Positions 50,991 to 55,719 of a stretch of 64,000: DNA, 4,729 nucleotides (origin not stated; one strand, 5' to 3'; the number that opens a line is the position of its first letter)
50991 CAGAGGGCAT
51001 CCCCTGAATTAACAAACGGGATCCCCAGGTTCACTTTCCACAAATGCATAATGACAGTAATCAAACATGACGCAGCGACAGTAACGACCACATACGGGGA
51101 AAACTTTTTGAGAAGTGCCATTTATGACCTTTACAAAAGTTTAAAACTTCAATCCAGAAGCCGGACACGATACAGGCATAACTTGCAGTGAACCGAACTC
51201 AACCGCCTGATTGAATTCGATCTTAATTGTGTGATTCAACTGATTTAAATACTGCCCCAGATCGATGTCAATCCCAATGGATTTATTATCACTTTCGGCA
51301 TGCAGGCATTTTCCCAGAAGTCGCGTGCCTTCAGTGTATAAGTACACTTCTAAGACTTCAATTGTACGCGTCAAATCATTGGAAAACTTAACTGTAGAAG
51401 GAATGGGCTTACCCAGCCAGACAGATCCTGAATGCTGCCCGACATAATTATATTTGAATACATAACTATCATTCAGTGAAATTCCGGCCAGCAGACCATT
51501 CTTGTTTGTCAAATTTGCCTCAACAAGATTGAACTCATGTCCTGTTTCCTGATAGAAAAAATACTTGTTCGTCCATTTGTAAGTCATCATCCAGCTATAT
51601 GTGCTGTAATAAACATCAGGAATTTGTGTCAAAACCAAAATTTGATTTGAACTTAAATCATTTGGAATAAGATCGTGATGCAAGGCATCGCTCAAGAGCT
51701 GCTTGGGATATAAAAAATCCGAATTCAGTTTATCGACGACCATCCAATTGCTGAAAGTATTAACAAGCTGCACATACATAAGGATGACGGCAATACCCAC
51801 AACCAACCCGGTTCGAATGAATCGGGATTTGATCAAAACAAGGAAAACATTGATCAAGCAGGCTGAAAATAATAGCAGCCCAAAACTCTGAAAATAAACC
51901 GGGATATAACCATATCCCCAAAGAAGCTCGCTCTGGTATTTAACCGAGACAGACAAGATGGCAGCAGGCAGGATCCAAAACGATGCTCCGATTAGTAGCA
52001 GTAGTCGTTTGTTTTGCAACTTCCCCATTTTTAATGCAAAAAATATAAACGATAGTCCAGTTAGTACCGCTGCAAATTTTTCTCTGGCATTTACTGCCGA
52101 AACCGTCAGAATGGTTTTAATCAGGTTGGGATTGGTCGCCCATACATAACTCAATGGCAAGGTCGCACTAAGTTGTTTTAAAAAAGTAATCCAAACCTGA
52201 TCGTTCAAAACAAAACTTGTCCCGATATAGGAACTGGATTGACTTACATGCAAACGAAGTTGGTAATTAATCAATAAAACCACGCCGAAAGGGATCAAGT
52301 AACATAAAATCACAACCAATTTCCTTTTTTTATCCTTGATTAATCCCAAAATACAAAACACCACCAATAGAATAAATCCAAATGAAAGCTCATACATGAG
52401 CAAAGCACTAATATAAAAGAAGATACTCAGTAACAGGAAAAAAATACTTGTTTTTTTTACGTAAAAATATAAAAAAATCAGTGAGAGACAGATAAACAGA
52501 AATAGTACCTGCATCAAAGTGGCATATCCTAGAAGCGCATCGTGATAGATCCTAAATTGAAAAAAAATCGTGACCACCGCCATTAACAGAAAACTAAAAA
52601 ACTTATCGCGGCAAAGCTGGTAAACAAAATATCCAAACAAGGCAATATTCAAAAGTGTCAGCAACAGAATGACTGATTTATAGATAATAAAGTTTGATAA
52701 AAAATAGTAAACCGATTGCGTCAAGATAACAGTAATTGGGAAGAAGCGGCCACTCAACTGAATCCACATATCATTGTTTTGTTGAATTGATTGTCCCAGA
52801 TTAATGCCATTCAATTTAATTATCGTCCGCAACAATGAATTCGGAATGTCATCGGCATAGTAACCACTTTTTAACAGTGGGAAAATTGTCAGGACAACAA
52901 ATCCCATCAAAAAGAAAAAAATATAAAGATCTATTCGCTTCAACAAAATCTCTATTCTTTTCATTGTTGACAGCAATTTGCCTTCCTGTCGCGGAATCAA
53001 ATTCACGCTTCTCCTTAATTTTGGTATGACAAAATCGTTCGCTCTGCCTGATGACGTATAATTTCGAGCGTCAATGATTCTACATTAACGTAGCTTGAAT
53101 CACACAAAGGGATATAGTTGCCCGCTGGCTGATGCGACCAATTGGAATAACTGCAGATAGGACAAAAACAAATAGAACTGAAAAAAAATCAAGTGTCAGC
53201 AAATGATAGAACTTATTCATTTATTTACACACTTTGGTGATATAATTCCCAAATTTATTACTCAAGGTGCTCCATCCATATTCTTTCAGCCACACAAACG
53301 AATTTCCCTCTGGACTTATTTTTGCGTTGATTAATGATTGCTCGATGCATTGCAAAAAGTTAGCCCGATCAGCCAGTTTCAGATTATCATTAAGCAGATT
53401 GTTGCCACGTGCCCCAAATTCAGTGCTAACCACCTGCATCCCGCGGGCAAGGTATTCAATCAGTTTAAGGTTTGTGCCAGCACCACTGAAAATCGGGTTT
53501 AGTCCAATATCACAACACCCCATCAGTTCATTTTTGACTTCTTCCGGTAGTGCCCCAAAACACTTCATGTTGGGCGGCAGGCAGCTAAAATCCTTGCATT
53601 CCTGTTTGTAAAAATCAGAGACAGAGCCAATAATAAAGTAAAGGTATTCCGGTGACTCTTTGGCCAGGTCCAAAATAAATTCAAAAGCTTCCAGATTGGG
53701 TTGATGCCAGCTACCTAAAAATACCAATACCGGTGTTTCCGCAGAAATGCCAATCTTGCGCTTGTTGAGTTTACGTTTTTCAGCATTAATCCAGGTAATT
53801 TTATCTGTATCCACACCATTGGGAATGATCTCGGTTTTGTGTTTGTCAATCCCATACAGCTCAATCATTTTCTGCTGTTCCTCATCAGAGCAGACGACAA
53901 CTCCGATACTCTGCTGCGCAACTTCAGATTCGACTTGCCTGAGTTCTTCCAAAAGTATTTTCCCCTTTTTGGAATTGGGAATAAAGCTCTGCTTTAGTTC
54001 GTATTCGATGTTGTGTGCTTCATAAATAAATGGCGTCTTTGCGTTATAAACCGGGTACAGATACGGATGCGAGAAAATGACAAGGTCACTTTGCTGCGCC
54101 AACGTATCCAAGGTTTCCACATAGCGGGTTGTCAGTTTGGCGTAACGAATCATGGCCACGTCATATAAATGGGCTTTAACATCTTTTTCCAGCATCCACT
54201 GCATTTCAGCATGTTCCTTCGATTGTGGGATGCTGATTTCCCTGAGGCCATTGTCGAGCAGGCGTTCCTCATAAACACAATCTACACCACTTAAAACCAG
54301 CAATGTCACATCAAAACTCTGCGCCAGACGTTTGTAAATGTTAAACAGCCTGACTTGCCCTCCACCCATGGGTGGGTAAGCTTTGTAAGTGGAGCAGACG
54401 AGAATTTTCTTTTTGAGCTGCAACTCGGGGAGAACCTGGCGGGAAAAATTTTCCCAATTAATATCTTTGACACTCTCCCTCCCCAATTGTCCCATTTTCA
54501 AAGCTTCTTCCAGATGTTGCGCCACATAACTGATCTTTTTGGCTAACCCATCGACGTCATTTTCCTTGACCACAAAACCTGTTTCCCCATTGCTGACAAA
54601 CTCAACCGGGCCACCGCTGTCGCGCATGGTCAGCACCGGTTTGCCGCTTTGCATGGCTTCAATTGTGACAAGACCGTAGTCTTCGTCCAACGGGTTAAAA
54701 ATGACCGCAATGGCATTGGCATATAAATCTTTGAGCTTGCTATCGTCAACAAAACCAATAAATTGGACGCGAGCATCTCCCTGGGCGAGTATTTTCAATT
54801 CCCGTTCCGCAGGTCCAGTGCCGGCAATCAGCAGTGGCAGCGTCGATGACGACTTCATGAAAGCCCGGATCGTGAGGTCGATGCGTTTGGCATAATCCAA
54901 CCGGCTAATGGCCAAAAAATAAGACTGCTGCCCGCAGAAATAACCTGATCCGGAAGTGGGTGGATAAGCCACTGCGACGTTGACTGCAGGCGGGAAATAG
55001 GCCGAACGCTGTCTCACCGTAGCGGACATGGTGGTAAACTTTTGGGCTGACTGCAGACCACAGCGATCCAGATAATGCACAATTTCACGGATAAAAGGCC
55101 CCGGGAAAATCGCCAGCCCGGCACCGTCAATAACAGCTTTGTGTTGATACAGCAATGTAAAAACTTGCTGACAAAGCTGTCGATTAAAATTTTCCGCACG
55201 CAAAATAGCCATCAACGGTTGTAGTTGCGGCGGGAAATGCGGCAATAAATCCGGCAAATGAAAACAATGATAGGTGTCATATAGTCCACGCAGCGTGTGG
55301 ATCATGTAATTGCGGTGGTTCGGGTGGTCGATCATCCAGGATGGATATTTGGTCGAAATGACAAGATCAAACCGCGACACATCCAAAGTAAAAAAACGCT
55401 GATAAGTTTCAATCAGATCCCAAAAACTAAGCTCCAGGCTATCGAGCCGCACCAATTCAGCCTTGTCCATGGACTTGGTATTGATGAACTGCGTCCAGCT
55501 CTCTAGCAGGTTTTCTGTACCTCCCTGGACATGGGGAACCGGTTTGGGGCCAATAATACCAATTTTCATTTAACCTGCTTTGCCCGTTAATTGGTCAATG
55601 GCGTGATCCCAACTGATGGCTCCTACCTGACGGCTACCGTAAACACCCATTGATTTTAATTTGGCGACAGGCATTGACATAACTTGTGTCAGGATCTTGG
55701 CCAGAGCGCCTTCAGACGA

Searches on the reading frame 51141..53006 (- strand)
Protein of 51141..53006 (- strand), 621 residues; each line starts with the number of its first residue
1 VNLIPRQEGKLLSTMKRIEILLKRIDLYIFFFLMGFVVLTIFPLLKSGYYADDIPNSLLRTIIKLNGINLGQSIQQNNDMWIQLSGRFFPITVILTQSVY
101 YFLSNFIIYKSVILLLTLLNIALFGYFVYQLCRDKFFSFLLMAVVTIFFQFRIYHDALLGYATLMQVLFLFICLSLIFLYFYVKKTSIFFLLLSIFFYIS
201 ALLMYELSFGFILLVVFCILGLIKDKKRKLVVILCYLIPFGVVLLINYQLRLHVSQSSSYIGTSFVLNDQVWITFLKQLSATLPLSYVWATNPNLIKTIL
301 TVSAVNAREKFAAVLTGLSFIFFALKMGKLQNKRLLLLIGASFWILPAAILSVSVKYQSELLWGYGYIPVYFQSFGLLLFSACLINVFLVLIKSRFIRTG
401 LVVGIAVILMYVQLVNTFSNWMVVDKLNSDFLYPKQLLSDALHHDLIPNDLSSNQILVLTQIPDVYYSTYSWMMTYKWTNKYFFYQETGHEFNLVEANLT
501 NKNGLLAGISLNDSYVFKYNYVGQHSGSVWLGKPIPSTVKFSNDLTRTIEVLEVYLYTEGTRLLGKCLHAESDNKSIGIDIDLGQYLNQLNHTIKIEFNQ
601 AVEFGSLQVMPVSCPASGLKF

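Call 15: search_protein_families(library=pfam, proteins=[window:51141-53006:-])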
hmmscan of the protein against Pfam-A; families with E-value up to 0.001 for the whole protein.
window:51141-53006:- (621 aa): 0 families

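Call 64: search_protein_families(library=pfam, proteins=[window:51141-53006:-], max_evalue=1)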
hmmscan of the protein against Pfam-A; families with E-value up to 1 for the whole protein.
window:51141-53006:- (621 aa): 1 family
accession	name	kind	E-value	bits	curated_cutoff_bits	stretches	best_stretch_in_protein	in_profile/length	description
PF22031.2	MCP_V20_C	-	0.087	12.7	27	1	452-517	21-81/171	Major capsid protein V20 C-terminal domain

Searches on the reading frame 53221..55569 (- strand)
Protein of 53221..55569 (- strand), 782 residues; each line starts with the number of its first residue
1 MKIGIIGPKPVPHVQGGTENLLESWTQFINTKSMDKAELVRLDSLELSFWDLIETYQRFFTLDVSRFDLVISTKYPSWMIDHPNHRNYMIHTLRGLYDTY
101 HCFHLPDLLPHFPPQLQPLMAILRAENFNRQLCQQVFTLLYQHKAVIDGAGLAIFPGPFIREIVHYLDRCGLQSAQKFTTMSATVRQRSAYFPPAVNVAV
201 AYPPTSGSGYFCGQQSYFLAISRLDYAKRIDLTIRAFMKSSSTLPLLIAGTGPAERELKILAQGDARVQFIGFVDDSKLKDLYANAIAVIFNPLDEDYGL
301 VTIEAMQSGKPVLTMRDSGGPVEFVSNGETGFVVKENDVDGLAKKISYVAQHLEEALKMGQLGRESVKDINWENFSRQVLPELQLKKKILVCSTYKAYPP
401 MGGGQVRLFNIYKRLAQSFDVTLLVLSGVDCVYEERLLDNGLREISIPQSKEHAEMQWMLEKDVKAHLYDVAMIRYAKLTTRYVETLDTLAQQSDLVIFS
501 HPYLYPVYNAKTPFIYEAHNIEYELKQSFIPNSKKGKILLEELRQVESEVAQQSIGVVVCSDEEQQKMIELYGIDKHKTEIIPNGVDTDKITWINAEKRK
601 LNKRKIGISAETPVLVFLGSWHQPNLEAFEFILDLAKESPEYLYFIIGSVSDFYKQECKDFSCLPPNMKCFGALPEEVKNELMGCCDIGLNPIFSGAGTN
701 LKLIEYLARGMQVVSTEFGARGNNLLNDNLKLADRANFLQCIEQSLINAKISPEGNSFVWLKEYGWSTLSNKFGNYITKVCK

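Call 15: search_protein_families(library=pfam, proteins=[window:53221-55569:-])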
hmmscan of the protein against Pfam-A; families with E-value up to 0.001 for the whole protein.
window:53221-55569:- (782 aa): 6 families
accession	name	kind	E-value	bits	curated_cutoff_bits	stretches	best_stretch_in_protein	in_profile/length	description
PF13692.12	Glyco_trans_1_4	-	1.3e-32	113.4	27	2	217-350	3-140/142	Glycosyl transferases group 1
PF00534.26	Glycos_transf_1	-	6e-32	111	26.4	1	215-364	15-170/172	Glycosyl transferases group 1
PF13439.12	Glyco_transf_4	-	1.2e-11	45.4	28.5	1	401-590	1-170/170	Glycosyltransferase Family 4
PF20706.3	GT4-conflict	-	8.3e-07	28.7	26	1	213-377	195-383/385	Family 4 Glycosyltransferase in conflict systems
PF13579.12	Glyco_trans_4_4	-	6.8e-06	26.9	29.7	1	402-585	1-158/158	Glycosyl transferase 4-like domain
PF13524.12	Glyco_trans_1_2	-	9.2e-06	26.1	25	1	244-368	15-130/144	Glycosyl transferase-like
